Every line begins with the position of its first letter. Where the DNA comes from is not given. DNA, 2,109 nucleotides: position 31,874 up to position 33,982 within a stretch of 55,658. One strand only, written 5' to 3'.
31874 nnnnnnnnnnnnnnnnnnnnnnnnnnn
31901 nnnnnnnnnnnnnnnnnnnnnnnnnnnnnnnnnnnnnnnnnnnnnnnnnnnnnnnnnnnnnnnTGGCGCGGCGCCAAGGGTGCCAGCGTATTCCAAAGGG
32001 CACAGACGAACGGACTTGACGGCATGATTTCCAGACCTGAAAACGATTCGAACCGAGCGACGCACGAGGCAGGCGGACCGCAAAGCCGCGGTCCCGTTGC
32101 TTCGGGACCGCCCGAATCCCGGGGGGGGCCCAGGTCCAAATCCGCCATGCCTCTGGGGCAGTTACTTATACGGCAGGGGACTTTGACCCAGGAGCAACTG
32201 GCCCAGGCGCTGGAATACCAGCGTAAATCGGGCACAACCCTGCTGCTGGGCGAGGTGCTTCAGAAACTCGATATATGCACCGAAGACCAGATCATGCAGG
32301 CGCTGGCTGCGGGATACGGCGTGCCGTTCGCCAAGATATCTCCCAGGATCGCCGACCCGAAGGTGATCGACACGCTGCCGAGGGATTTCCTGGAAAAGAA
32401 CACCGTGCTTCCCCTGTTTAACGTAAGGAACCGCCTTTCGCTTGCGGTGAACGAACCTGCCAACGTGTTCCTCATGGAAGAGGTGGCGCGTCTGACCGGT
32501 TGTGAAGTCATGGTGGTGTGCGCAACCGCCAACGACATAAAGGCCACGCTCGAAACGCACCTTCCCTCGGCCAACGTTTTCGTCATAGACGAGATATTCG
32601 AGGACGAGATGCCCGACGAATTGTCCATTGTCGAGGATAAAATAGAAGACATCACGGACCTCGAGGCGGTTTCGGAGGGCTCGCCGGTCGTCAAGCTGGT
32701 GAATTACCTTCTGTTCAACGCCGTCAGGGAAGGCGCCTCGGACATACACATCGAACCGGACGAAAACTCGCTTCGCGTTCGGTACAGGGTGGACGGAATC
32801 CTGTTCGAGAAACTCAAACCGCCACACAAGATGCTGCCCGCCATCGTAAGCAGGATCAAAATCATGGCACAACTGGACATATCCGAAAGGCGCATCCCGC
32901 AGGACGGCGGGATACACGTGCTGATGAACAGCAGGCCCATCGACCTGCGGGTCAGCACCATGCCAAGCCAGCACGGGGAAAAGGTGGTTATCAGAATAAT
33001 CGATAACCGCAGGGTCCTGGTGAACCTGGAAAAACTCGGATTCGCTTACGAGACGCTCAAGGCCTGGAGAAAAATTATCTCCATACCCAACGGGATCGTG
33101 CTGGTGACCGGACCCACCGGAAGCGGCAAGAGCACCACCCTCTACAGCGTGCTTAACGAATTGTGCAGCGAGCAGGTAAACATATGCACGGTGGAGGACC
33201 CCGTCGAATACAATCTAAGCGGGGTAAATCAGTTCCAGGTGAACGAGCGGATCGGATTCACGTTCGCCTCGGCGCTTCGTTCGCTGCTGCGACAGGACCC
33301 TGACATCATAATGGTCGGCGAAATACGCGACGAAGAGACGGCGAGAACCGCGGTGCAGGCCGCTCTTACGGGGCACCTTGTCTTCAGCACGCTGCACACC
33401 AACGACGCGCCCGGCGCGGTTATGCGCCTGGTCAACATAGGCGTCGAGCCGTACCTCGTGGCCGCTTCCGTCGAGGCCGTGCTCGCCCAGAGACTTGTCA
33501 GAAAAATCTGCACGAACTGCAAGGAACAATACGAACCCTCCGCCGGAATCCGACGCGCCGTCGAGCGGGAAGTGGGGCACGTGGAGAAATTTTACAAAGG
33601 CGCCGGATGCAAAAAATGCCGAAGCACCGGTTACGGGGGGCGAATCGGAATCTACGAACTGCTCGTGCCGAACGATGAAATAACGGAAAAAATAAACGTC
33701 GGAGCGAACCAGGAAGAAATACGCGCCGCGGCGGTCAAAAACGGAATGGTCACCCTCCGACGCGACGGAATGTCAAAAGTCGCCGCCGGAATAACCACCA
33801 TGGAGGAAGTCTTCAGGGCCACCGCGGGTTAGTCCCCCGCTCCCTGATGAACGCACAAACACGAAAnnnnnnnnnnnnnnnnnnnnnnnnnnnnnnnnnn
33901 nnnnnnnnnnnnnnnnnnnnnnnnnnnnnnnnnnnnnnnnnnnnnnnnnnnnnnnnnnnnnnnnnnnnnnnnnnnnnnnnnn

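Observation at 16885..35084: An 18 kb hybrid type IV filament locus combines T2SS-style pseudopilins with a PilMNO/MSHA-style core, interrupted by a signalling cassette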

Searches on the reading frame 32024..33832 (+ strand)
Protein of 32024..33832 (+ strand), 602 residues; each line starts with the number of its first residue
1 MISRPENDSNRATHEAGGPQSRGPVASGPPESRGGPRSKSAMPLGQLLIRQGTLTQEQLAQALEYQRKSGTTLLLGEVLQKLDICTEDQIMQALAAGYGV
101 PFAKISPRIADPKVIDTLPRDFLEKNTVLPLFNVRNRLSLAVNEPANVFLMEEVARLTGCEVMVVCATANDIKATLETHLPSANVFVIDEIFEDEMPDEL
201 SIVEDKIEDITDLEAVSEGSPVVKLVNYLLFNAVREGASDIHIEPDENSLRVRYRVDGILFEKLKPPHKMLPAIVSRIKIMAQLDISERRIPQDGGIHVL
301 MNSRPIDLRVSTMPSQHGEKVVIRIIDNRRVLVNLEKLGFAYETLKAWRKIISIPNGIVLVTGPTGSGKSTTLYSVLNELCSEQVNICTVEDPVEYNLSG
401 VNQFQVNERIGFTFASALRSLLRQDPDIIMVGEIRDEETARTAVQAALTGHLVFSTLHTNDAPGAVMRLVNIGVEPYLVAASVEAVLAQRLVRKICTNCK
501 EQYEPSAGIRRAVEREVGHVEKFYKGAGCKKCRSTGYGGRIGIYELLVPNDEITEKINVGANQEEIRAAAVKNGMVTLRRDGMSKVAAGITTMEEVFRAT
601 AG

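Call 4: search_protein_families(library=pfam, proteins=[window:32024-33832:+], max_evalue=0.01)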
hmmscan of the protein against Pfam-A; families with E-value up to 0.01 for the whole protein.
window:32024-33832:+ (602 aa): 12 families
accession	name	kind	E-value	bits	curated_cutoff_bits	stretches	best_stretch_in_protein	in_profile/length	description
PF00437.27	T2SSE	-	1.5e-138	461.9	24.9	1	219-598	5-370/370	Type II/IV secretion system protein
PF05157.20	MshEN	-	1.4e-15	57.5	23.1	1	98-180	1-84/90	MshEN domain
PF20720.3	nSTAND3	-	6.7e-06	26.3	27.2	1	356-395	17-56/155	Novel STAND NTPase 3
PF13401.12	AAA_22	-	0.00011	23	27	1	356-395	5-44/130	AAA domain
PF13173.12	AAA_14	-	0.00029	21.3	27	1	356-401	2-48/129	AAA domain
PF03266.21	NTPase_1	-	0.00042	20.6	23.9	0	359-388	2-31/168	NTPase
PF25199.1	nSTAND_NTPase5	-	0.00046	20.5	34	1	357-396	42-82/145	Novel STAND NTPase 5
PF13191.12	AAA_16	-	0.00047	21.1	32.6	1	357-424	25-81/167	AAA ATPase domain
PF13555.12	AAA_29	-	0.00048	20.3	27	1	355-377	21-43/61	P-loop containing region of AAA domain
PF00004.35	AAA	-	0.0022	18.9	21.2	0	359-434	1-66/131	ATPase family associated with various cellular activities (AAA)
PF01637.24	ATPase_2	-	0.0048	17.2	33.2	1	355-418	19-82/225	ATPase domain predominantly from Archaea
PF12775.13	AAA_7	-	0.0099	15.9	25.8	0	358-390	35-67/181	P-loop containing dynein motor region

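Call 6: search_protein_families(library=ncbifam, proteins=[window:32024-33832:+], max_evalue=0.01)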
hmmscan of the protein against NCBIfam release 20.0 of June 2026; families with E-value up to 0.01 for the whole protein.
window:32024-33832:+ (602 aa): 26 families (the best 25 are shown)
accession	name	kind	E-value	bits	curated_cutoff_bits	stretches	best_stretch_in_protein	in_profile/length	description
TIGR02538.1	type_IV_pilB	equivalog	2.3e-188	627.4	675.65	1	44-600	2-562/564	type IV-A pilus assembly ATPase PilB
TIGR02533.1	type_II_gspE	equivalog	1e-186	621.4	630.25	1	116-600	2-486/486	type II secretion system ATPase GspE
NF053534.1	T4PilAsmATPsTfpB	equivalog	2.9e-151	504.7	850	1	83-600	61-582/584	type IV pilus assembly ATPase TfpB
NF007755.0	PRK10436.1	equivalog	2.8e-138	461.5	617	1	135-599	26-458/465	type II secretion system protein GspE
NF041000.1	ATPase_ComGA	equivalog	1.2e-77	260.6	300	1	229-493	3-266/267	competence type IV pilus ATPase ComGA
TIGR01420.1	pilT_fam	subfamily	5.9e-54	183.6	319.1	1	228-494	4-270/343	PilT/PilU family type 4a pilus ATPase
TIGR02525.1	plasmid_TraJ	equivalog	4.2e-25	88.5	368.3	1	332-472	129-272/372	plasmid transfer ATPase TraJ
TIGR02524.1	dot_icm_DotB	equivalog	4.7e-22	78.7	463.3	1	352-471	130-258/358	Dot/Icm type IV secretion system ATPase DotB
NF058587.1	archaellum_moto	equivalog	1.2e-15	57.2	550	1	314-471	232-395/527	archaellum flagellar ATPase motor FlaI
TIGR02782.1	TrbB_P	equivalog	3.7e-14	52.7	304.55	1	359-473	139-256/303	P-type conjugative transfer ATPase TrbB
NF008411.1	PRK11234.1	equivalog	1.1e-13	50.5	1170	1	39-180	479-617/723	cyclic di-3',5'-guanylate-activated glycosyltransferase NfrB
TIGR02788.1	VirB11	equivalog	3.1e-13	49.4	249.95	1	359-474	147-267/308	P-type DNA transfer ATPase VirB11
NF053729.1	c-di-GMP_motif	domain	4.4e-13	48.8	38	1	43-95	1-51/53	cyclic di-GMP-binding domain-containing protein, MshE-related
NF010469.0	PRK13894.1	subfamily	1.2e-12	47.9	508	1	359-471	152-266/320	conjugal transfer ATPase TrbB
NF012033.0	PRK15489.1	equivalog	5.6e-12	44.6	537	1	42-178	491-625/703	glycosyl transferase family protein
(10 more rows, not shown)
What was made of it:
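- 32024..33832 (+): g18, extension ATPase with an N-terminal MshEN domain. PilB 627.4 (cutoff 675.65) and GspE 621.4 (cutoff 630.25) (calls 4, 6).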

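Call 11: find_homologous_proteins(query=window:32024-33829:+, max_evalue=1e-20)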
Query window:32024-33829:+ (602 aa): 8000 proteins with E <= 1e-20 among 8000 candidates; the best 120 are listed.
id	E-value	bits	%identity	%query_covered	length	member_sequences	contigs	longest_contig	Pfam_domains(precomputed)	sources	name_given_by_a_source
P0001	0.0e+0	1148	90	94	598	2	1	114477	PF05157.21,PF00437.27,PF20720.4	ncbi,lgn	-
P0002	1.0e-290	983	77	92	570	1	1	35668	PF05157.21,PF00437.27,PF20720.4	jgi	-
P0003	2.4e-288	975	77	93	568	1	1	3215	PF05157.21,PF00437.27,PF20720.4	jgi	-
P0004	2.0e-287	972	76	93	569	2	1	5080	PF05157.21,PF00437.27,PF20720.4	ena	-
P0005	2.9e-287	972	77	91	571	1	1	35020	PF05157.21,PF00437.27,PF20720.4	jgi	-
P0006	4.6e-287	971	77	93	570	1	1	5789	PF05157.21,PF00437.27,PF20720.4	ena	-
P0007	2.7e-286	969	76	91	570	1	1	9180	PF05157.21,PF00437.27,PF20720.4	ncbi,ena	-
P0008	1.1e-285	967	76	92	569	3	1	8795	PF05157.21,PF00437.27,PF20720.4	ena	-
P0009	1.8e-285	966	75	94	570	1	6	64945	PF05157.21,PF00437.27,PF20720.4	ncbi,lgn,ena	-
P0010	2.6e-285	965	76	91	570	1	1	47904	PF05157.21,PF00437.27,PF20720.4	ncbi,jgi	-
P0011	2.7e-285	965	78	91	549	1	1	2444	PF05157.21,PF00437.27,PF20720.4,PF13191.13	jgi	jgi:type IV pilus assembly protein PilB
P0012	3.8e-285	965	76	93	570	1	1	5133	PF05157.21,PF00437.27,PF20720.4,PF13191.13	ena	-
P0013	2.4e-284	962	76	91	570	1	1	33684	PF05157.21,PF00437.27,PF20720.4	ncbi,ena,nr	ncbi:MAG TPA: ATPase [Phycisphaerales bacterium]|nr:ATPase [Phycisphaerales bacterium]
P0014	3.0e-284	962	75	94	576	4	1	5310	PF05157.21,PF00437.27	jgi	-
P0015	1.1e-283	960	75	93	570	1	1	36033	PF05157.21,PF00437.27,PF20720.4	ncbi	-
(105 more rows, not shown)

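Call 17: search_solved_structures(query=window:32024-33829:+, max_evalue=1e-10)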
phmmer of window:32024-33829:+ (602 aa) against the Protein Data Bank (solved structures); distinct sequences matched with E-value up to 1e-10: 25.
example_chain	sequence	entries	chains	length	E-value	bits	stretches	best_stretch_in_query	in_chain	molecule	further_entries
5zfr_A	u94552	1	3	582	1.3e-159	535.4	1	40-601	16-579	Type IV pilus biogenesis ATPase PilB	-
5tsg_B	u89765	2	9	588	9.5e-159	532.6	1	40-601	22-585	Type IV pilus biogenesis ATPase PilB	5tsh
6olj_C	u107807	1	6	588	5.6e-158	530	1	40-601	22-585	Type IV pilus biogenesis ATPase PilB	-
3jc8_Ba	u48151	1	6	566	3e-148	497.9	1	44-601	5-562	Type IV-A pilus assembly ATPase PilB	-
6f8l_G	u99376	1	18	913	5.3e-134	450.9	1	32-600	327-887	Type IV pilus assembly protein PilF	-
4pht_A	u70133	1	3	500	2.3e-127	429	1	143-600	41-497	General secretory pathway protein E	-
1p9r_A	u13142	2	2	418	1.9e-125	422.6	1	198-600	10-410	General secretion pathway protein E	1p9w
4kss_A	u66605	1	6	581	5.5e-125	421.1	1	209-600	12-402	Type II secretion system protein E, hemolysin-coregulated protein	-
4ksr_A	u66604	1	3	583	5.8e-125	421.1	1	209-600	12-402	Type II secretion system protein E, Hemolysin-coregulated protein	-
5oiu_A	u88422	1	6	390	8.8e-112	377.5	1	221-600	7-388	Type IV pilus assembly protein PilF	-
5it5_F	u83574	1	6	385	1.5e-111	376.8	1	223-600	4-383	ATP binding motif-containing protein PilF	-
6ejf_A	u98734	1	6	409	1.8e-111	376.5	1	223-600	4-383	Type IV pilus assembly protein PilF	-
3jvu_A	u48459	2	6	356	1.2e-37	132.8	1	229-497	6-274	Twitching mobility protein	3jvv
8dze_A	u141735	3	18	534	4.3e-36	127.7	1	221-566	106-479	BfpD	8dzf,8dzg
2ewv_A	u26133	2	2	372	4.8e-36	127.5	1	229-473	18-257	twitching motility protein PilT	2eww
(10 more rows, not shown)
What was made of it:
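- The best full-length PDB matches of the ATPase are Geobacter and Myxococcus PilB (535 and 498 bits) (call 17).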

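Call 18: search_dna_similar(query=window:32024-33829:+, collection=plasmids, mode=protein, max_rows=60, max_evalue=1e-30)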
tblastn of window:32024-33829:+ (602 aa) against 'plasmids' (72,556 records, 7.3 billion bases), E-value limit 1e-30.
Records with a match: 1182; places in all: 1257; records where one place covers at least 80% of the query: 92.
Best place of each record, by identity: <60% 1182.
By first word of the organism name: Escherichia 518; Pseudomonas 185; Ralstonia 111; Serratia 72; Burkholderia 21; Salmonella 15; Paraburkholderia 12; Yersinia 10; Acinetobacter 9; Cupriavidus 8; and 117 more.
By predicted mobility (MOB-suite, as given by PLSDB): non-mobilizable 679; conjugative 255; mobilizable 248.
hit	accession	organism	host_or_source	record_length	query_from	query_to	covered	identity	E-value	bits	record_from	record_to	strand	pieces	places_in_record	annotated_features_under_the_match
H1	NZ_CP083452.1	Comamonas odontotermitis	cell culture,cucumber rhizosphere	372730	44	600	93%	44.5%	2e-140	457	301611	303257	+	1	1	gspE: type II secretion system ATPase GspE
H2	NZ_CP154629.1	Acetoanaerobium noterae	cell culture,Sludge of a digestion ...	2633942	42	600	93%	43.5%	4e-142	462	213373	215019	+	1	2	none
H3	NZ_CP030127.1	Indioceanicola profundi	sediment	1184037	39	600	93%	41.9%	4e-119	396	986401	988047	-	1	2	none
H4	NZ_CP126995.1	Acidisoma sp. PAMC 29798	cell culture,lichen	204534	24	602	96%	40.5%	3e-118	394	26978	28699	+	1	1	GspE/PulE family protein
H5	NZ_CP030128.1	Indioceanicola profundi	sediment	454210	44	600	93%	41.9%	4e-123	407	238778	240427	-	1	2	ATPase, T2SS/T4P/T4SS family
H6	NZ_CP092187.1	Deinococcus sp. KNUC1210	Setaria viridis,cell ...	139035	44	602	93%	40.8%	3e-122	405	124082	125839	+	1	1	ATPase, T2SS/T4P/T4SS family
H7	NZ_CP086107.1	Skermanella mucosa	single cell,crude oil contaminated ...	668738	47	600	92%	40.6%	4e-116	388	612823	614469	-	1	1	ATPase, T2SS/T4P/T4SS family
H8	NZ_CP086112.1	Skermanella rosea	single cell,hydrocarbon-contaminated ...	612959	47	600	92%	40.6%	4e-116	387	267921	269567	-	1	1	ATPase, T2SS/T4P/T4SS family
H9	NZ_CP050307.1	Rhizobium lusitanum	Oxytropis pumilio,cell culture,root ...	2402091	52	598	91%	40.3%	4e-111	373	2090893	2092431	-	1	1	none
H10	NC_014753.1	Oceanithermus profundus DSM 14977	deep sea hot vent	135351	77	600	87%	42.0%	3e-110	370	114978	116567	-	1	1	GspE/PulE family protein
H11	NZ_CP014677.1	Kozakia baliensis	palm brown sugar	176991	108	598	82%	44.8%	3e-123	408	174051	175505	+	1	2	ATPase, T2SS/T4P/T4SS family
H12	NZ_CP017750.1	Cupriavidus sp. USMAA2-4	cell culture,Sungai Pinang, Penang, ...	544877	151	600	75%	48.9%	1e-119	398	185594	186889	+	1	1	gspE: type II secretion system ATPase GspE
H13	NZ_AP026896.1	Aeromonas caviae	Microbe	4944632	55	600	90%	40.6%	2e-69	401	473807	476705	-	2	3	none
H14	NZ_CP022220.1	Bradyrhizobium guangxiense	peanut,cell culture,roots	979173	73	600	88%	41.2%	1e-118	395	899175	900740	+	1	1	ATPase, T2SS/T4P/T4SS family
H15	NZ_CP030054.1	Bradyrhizobium guangzhouense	Arachis hypogaea,Microbe,nodule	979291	73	600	88%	41.2%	1e-118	395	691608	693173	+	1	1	ATPase, T2SS/T4P/T4SS family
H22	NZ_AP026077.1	Acaryochloris marina MBIC10699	cell culture,Ascidian, Diplosoma similis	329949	43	600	93%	38.4%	9e-110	369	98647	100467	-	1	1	GspE/PulE family protein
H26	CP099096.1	Escherichia coli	culture,Pooled faeces sample collected ...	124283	118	600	80%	44.1%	9e-112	375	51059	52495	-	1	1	gspE: type II secretion system ATPase GspE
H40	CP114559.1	Candidatus Manganitrophus sp.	activated carbon metagenome,metagenomic ...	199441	42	600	93%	37.7%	6e-117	390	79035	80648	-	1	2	ATPase, T2SS/T4P/T4SS family | prepilin-type N-terminal cleavage/methylation domain-containing ...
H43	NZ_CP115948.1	Ralstonia solanacearum MolK2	Musa sp.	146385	112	600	81%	43.1%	2e-118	394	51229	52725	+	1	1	gspE: type II secretion system ATPase GspE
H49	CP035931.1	Acinetobacter baumannii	Homo sapiens,blood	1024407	105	601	83%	41.9%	2e-113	380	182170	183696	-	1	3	pilB: type IV-A pilus assembly ATPase PilB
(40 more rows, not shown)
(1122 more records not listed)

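Call 48: get_annotated_region(hit=H13, flank=12000)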
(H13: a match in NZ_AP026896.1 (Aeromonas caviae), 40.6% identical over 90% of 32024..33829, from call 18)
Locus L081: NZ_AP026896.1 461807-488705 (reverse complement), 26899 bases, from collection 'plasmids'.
description: Aeromonas caviae strain KAM479 plasmid pKAM479_3, complete sequence
organism: Aeromonas caviae (NCBI taxid 648)
taxonomy: Bacteria; Pseudomonadota; Gammaproteobacteria; Aeromonadales; Aeromonadaceae; Aeromonas; Aeromonas caviae
host: -; source: Microbe; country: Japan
typing (MOB-suite, as given by PLSDB): non-mobilizable
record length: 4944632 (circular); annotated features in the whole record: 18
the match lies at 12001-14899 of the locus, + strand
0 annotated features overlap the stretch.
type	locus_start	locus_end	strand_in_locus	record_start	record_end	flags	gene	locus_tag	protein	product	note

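Call 49: get_annotated_region(hit=H49, flank=6000)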
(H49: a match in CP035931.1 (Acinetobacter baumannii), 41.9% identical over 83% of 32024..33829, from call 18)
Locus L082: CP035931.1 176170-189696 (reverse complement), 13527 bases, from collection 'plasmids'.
description: Acinetobacter baumannii strain VB31459 plasmid unnamed1, complete sequence
organism: Acinetobacter baumannii (NCBI taxid 470)
taxonomy: Bacteria; Pseudomonadota; Gammaproteobacteria; Moraxellales; Moraxellaceae; Acinetobacter; Acinetobacter baumannii
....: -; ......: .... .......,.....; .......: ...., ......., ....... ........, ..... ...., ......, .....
typing (MOB-suite, as given by PLSDB): non-mobilizable; replicon rep_cluster_1254
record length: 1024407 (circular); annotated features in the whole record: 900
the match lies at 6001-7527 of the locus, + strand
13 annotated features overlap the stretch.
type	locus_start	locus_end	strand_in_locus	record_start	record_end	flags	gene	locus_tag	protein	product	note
CDS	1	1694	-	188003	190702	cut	-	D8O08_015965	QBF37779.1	translation initiation factor IF-2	-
CDS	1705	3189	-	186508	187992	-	nusA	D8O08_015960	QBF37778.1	transcription termination/antitermination protein NusA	-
CDS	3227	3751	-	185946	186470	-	rimP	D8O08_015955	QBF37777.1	ribosome maturation factor RimP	-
CDS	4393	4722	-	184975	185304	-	secG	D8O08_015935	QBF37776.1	preprotein translocase subunit SecG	-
CDS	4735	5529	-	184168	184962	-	-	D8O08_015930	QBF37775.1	triose-phosphate isomerase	-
CDS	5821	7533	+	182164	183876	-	pilB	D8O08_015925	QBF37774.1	type IV-A pilus assembly ATPase PilB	-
CDS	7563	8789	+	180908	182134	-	-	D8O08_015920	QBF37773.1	type II secretion system F family protein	-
CDS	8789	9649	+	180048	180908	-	-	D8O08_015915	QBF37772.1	prepilin peptidase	-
CDS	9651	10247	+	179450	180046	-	-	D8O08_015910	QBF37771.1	dephospho-CoA kinase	-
CDS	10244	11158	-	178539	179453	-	-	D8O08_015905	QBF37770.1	DMT family transporter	-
CDS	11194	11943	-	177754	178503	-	rlmB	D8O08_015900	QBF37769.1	23S rRNA (guanosine(2251)-2'-O)-methyltransferase RlmB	-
CDS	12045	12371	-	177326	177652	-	-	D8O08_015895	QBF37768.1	pyrimidine/purine nucleoside phosphorylase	-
CDS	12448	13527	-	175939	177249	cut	-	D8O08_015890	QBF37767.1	tetratricopeptide repeat protein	-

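Call 68: get_annotated_region(hit=H1, flank=8000)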
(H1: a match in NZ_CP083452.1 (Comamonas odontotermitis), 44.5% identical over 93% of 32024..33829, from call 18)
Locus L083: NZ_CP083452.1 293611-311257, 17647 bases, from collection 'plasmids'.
description: Comamonas odontotermitis strain WLL plasmid unnamed1, complete sequence
organism: Comamonas odontotermitis (NCBI taxid 379895)
taxonomy: Bacteria; Pseudomonadota; Betaproteobacteria; Burkholderiales; Comamonadaceae; Comamonas; Comamonas odontotermitis
host: -; source: cell culture,cucumber rhizosphere; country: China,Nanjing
typing (MOB-suite, as given by PLSDB): non-mobilizable
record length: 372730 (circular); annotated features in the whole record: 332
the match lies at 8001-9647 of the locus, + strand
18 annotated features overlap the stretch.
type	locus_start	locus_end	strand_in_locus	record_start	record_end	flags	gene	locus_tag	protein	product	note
CDS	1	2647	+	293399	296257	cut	-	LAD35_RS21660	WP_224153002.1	class I SAM-dependent methyltransferase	-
CDS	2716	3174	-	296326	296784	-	lysM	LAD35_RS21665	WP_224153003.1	peptidoglycan-binding protein LysM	-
CDS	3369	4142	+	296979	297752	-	-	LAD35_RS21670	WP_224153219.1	type III pantothenate kinase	GO:0015937 - coenzyme A biosynthetic process [Evidence IEA]; GO:0016310 - phosphorylation [Evidence IEA]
CDS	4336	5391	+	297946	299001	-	rfbB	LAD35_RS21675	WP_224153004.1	dTDP-glucose 4,6-dehydratase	GO:0019305 - dTDP-rhamnose biosynthetic process [Evidence IEA]; GO:0009243 - O antigen biosynthetic process [Evidence ...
CDS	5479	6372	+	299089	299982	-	rfbD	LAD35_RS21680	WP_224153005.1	dTDP-4-dehydrorhamnose reductase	-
CDS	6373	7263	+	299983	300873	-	rfbA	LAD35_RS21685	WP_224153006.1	glucose-1-phosphate thymidylyltransferase RfbA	GO:0019305 - dTDP-rhamnose biosynthetic process [Evidence IEA]; GO:0009243 - O antigen biosynthetic process [Evidence ...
CDS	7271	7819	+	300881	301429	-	rfbC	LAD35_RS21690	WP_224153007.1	dTDP-4-dehydrorhamnose 3,5-epimerase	GO:0019305 - dTDP-rhamnose biosynthetic process [Evidence IEA]; GO:0009243 - O antigen biosynthetic process [Evidence ...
CDS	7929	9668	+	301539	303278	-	gspE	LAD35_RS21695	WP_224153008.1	type II secretion system ATPase GspE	GO:0015628 - protein secretion by the type II secretion system [Evidence IEA]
CDS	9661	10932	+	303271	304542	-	-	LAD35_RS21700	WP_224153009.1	type II secretion system F family protein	-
CDS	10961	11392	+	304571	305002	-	gspG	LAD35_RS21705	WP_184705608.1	type II secretion system major pseudopilin GspG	GO:0015628 - protein secretion by the type II secretion system [Evidence IEA]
CDS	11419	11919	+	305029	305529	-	-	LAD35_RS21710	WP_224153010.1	GspH/FimT family pseudopilin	-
CDS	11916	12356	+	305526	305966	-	-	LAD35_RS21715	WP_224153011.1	prepilin-type N-terminal cleavage/methylation domain-containing protein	-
CDS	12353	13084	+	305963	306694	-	-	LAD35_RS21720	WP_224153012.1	prepilin-type N-terminal cleavage/methylation domain-containing protein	-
CDS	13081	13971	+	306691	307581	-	-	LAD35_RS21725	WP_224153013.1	type II secretion system protein GspK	GO:0009306 - protein secretion [Evidence IEA]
CDS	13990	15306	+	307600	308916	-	-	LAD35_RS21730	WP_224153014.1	PilN domain-containing protein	-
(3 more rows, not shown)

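Call 69: get_annotated_region(hit=H12, flank=5000)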
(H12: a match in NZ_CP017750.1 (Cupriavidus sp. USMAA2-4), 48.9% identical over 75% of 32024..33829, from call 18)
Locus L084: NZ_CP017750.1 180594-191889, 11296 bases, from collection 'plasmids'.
description: Cupriavidus sp. USMAA2-4 isolate pure plasmid unnamed1, complete sequence
organism: Cupriavidus sp. USMAA2-4 (NCBI taxid 876364)
taxonomy: Bacteria; Pseudomonadota; Betaproteobacteria; Burkholderiales; Burkholderiaceae; Cupriavidus; Cupriavidus sp. USMAA2-4
host: -; source: cell culture,Sungai Pinang, Penang, Malaysia; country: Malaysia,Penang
typing (MOB-suite, as given by PLSDB): mobilizable; relaxase MOBP
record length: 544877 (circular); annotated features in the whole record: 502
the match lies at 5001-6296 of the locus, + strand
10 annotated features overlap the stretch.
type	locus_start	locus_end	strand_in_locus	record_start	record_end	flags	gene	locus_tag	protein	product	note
CDS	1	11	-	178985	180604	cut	-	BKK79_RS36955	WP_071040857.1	ShlB/FhaC/HecB family hemolysin secretion/activation protein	-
CDS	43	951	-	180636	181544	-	-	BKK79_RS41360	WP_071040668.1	peptidylprolyl isomerase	-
CDS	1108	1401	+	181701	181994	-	-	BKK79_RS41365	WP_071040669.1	hypothetical protein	-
CDS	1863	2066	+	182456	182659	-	-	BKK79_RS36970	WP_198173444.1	hypothetical protein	-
CDS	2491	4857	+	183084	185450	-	gspD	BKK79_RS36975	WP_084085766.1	type II secretion system secretin GspD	GO:0015628 - protein secretion by the type II secretion system [Evidence IEA]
CDS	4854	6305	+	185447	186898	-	gspE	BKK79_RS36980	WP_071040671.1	type II secretion system ATPase GspE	GO:0015628 - protein secretion by the type II secretion system [Evidence IEA]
CDS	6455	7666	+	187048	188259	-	gspF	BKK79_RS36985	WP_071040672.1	type II secretion system inner membrane protein GspF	GO:0015628 - protein secretion by the type II secretion system [Evidence IEA]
CDS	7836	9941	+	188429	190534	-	-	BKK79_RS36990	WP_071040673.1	DNA/RNA non-specific endonuclease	-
CDS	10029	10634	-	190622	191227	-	-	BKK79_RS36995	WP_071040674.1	hypothetical protein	-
CDS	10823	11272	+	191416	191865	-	gspG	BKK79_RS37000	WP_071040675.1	type II secretion system major pseudopilin GspG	GO:0015628 - protein secretion by the type II secretion system [Evidence IEA]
